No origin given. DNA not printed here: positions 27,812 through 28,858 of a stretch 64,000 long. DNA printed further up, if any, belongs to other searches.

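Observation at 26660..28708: Co-transcribed KaiC/RecA-like ATPase and a secreted lipoprotein made of about 17 Cys-rich 22-aa tandem repeats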

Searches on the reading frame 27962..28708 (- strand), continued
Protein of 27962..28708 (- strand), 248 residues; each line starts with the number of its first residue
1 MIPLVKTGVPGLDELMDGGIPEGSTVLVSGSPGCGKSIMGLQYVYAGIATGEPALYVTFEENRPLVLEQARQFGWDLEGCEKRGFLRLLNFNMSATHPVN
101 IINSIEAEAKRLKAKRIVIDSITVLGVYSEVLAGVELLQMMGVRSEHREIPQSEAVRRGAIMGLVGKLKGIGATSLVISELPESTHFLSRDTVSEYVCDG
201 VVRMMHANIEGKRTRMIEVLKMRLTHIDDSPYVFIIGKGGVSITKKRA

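Call 40: find_related_loci(query=A3, collection=genome_contigs, flank=5000)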
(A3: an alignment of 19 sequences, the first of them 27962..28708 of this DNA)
Query A3 (248 aa) in genome_contigs; peptide patterns used: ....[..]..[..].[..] (x = any residue, [..] = any of these).
148 stretches matched a pattern; 130 encode a relative of the query (tblastn E <= 1e-3); the best 80 are kept; 80 distinct loci.
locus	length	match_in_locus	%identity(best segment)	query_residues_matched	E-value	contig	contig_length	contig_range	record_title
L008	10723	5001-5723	49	5-246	3e-74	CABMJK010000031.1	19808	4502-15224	uncultured archaeon isolate LFW-281_7 genome assembly, contig: LFW2817_37, whole genome shotgun sequence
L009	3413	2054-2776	46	5-241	5e-67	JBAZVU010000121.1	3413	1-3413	MAG: Candidatus Micrarchaeia archaeon isolate SO_2017_GW1_260 NODE_110751_length_3413_cov_0.770846_OW334_2017, whole gen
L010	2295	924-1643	46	5-245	1e-67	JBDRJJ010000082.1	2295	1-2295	MAG: Candidatus Micrarchaeota archaeon isolate MEGAHIT-group-1.643 k141_2130039, whole genome shotgun sequence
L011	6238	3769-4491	46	5-246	1e-65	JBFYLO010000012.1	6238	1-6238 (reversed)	MAG: Candidatus Micrarchaeota archaeon isolate PPR_0038 k121_4472698, whole genome shotgun sequence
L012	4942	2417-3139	44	5-246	1e-64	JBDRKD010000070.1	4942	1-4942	MAG: Candidatus Micrarchaeota archaeon isolate MEGAHIT-group-1.694 k141_6662715, whole genome shotgun sequence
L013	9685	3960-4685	42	5-246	3e-64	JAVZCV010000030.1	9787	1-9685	MAG: Candidatus Micrarchaeia archaeon isolate DRTY-6_201705_bins_86 DRTY-6_201705_bins_86_scaffold_30, whole genome shot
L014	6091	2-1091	45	5-246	9e-64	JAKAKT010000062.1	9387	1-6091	MAG: Candidatus Micrarchaeota archaeon isolate WY4.bin88 NODE_9445_length_9387_cov_2.025162, whole genome shotgun sequen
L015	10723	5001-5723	43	5-246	5e-63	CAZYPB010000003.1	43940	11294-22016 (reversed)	MAG TPA_asm: Candidatus Micrarchaeota archaeon isolate SRP141376_co3_467 genome assembly, contig: NODE_2099_length_43940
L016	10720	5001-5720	46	6-243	9e-62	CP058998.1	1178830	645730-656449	MAG: Candidatus Fermentimicrarchaeum limneticum isolate Sv326 chromosome, complete genome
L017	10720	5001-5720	46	6-243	8e-61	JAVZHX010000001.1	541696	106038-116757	MAG: Candidatus Micrarchaeia archaeon isolate DRTY-6_201901_bins_19 DRTY-6_201901_bins_19_scaffold_1, whole genome shotg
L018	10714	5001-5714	42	5-243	1e-59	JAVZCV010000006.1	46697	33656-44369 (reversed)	MAG: Candidatus Micrarchaeia archaeon isolate DRTY-6_201705_bins_86 DRTY-6_201705_bins_86_scaffold_6, whole genome shotg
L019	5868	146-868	40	5-243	3e-59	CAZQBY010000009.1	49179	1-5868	MAG TPA_asm: uncultured archaeon isolate binchicken_co19_513 genome assembly, contig: NODE_791_length_49179_cov_7.226325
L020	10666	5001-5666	45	6-225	2e-59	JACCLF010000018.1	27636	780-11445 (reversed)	MAG: Candidatus Micrarchaeota archaeon isolate Sv368 k141_4226693, whole genome shotgun sequence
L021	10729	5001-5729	43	6-246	2e-59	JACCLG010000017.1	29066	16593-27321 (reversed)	MAG: Candidatus Micrarchaeota archaeon isolate Sv174 k141_6570457, whole genome shotgun sequence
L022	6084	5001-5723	42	5-243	1e-58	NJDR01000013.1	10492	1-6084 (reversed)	MAG: Candidatus Aenigmarchaeota archaeon ex4484_52 ex4484_52_scaffold_4104_length_10492__count_1662, whole genome shotgu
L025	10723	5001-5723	40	5-243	1e-56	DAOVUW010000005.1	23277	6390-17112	MAG TPA_asm: Candidatus Nanohalarchaeota archaeon isolate CSMAG_1689 CSMAG_1689_k141_1921506_length_23277_cov_8.9987, wh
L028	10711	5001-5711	39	5-243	1e-51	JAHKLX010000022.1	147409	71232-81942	MAG: Candidatus Micrarchaeota archaeon isolate MAG 296 R1_Bin_00314_17_000000000018, whole genome shotgun sequence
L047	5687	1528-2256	35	5-243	2e-43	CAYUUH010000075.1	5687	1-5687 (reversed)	MAG TPA_asm: uncultured Methanosarcinales archaeon isolate SRP319275_co4_86 genome assembly, contig: NODE_11560_length_5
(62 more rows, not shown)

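Call 73: search_protein_families(library=pfam, proteins=[L005:3-836:-, L002:4023-4565:+, L002:1160-1897:+, L008:6503-7624:+, L025:5731-6867:+, L013:4710-5720:+, L028:5717-6112:+, L003:3337-5964:+, L047:2268-2939:+, L011:4514-5107:+], max_evalue=0.01)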
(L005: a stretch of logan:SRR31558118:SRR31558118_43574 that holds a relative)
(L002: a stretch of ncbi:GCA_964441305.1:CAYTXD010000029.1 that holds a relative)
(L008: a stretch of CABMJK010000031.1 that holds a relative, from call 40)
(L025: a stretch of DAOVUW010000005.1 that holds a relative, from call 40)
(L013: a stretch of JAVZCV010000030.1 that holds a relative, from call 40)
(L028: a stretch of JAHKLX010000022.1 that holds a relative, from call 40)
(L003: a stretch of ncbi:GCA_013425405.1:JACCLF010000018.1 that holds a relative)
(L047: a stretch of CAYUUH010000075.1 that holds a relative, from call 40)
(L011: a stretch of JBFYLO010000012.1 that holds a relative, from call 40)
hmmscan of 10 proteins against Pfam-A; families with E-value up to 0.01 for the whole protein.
L005:3-836:- (278 aa): 2 families
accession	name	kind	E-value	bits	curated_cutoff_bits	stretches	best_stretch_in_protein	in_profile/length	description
PF10143.14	PhosphMutase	-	1.5e-55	188.1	21.5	1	36-204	1-170/170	2,3-bisphosphoglycerate-independent phosphoglycerate mutase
PF01676.23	Metalloenzyme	-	1.2e-17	64.7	24.3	1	4-267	2-124/252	Metalloenzyme superfamily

L002:4023-4565:+ (180 aa): 0 families

L002:1160-1897:+ (245 aa): 0 families

L008:6503-7624:+ (373 aa): 0 families

L025:5731-6867:+ (378 aa): 0 families

L013:4710-5720:+ (336 aa): 2 families
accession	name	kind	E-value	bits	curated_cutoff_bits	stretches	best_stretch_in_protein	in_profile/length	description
PF04055.27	Radical_SAM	-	0.00014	22.5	29.5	1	23-129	3-108/166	Radical SAM superfamily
PF13186.11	SPASM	-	0.00016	22.3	21.5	1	246-295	7-51/67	Iron-sulfur cluster-binding domain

L028:5717-6112:+ (131 aa): 0 families

L003:3337-5964:+ (875 aa): 0 families

L047:2268-2939:+ (223 aa): 1 family
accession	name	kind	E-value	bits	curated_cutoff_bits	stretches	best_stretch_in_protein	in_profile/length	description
PF02830.23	V4R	-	0.00083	19.8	31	1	159-188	34-62/62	V4R domain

L011:4514-5107:+ (197 aa): 0 families

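Call 82: find_related_loci(query=A4, collection=metagenome_contigs, flank=3000)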
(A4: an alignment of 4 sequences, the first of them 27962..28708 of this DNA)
Query A4 (248 aa) in metagenome_contigs; peptide patterns used: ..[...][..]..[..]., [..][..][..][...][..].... (x = any residue, [..] = any of these).
548 stretches matched a pattern; 249 encode a relative of the query (tblastn E <= 1e-3); the best 80 are kept; 80 distinct loci.
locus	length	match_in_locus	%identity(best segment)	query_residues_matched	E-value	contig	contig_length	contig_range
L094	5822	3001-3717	46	5-243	1e-69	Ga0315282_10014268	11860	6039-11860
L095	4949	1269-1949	48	6-229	3e-62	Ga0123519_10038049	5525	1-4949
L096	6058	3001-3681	48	6-229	3e-62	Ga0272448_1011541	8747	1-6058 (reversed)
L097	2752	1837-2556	42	6-243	3e-59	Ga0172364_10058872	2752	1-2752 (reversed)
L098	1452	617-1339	42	5-246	5e-61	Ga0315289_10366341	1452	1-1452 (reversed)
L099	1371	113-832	43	6-243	1e-61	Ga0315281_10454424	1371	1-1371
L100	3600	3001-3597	45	6-202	2e-52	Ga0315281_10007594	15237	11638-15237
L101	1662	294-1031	38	5-244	2e-48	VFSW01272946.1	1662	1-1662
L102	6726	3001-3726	39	5-246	1e-46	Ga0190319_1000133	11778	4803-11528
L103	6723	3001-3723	38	2-243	3e-45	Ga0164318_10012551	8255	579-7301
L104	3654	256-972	38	5-239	2e-45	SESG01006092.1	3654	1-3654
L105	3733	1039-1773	37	2-243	6e-45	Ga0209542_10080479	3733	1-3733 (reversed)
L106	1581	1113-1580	44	5-160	3e-46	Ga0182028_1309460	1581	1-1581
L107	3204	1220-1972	36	5-248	1e-44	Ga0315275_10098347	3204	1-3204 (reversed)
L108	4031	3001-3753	35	5-248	2e-44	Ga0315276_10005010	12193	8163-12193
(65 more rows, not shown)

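Call 85: search_solved_structures(query=A3, max_evalue=0.00001)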
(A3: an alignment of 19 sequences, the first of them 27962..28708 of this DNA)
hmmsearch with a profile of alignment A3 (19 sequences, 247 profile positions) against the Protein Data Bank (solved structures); distinct sequences matched with E-value up to 0.00001: 53.
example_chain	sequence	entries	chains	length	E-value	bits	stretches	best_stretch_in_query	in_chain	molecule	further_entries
8zn5_B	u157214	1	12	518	2.9e-95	321.5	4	2-125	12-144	KaiC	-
8zn6_F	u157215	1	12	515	1.3e-90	306.3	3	2-125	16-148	KaiC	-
7s65_A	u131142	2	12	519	1.2e-87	296.6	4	2-125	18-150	Circadian clock protein kinase KaiC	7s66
7x1z_A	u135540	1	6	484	1.4e-87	296.4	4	2-125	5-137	Circadian clock oscillator protein KaiC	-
7dyi_A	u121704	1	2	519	1.4e-87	296.4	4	2-125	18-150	Circadian clock protein kinase KaiC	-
3s1a_A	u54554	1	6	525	2.3e-87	295.6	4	2-125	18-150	Circadian clock protein kinase kaiC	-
9ofh_A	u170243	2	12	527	2.4e-87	295.6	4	2-125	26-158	Circadian clock oscillator protein KaiC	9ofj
7x1y_A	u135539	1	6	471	4.6e-87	294.7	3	2-125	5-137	Circadian clock oscillator protein KaiC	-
3k0f_A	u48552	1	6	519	5.1e-87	294.5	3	2-125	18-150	Circadian clock protein kinase KaiC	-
3k0c_A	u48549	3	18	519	5.2e-87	294.5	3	2-125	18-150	Circadian clock protein kinase KaiC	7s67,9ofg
7wdc_A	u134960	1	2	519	5.3e-87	294.5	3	2-125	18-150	Circadian clock protein kinase KaiC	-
3k09_A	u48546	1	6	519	5.5e-87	294.4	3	2-125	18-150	Circadian clock protein kinase kaiC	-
3k0e_A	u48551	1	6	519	5.7e-87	294.4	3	2-125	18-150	Circadian clock protein kinase KaiC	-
3jzm_A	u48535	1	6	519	6e-87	294.3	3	2-125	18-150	Circadian clock protein kinase kaiC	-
7dyk_A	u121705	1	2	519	6.3e-87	294.2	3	2-125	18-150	Circadian clock protein kinase KaiC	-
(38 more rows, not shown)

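Call 86: search_protein_families(library=padloc, proteins=[window:27962-28708:-], max_evalue=0.01)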
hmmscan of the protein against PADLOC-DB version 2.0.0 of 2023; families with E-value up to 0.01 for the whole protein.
window:27962-28708:- (248 aa): 1 family
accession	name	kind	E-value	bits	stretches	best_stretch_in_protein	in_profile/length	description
PDLC04140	mad8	-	3.6e-06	24.7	1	19-115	23-106/314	mads_8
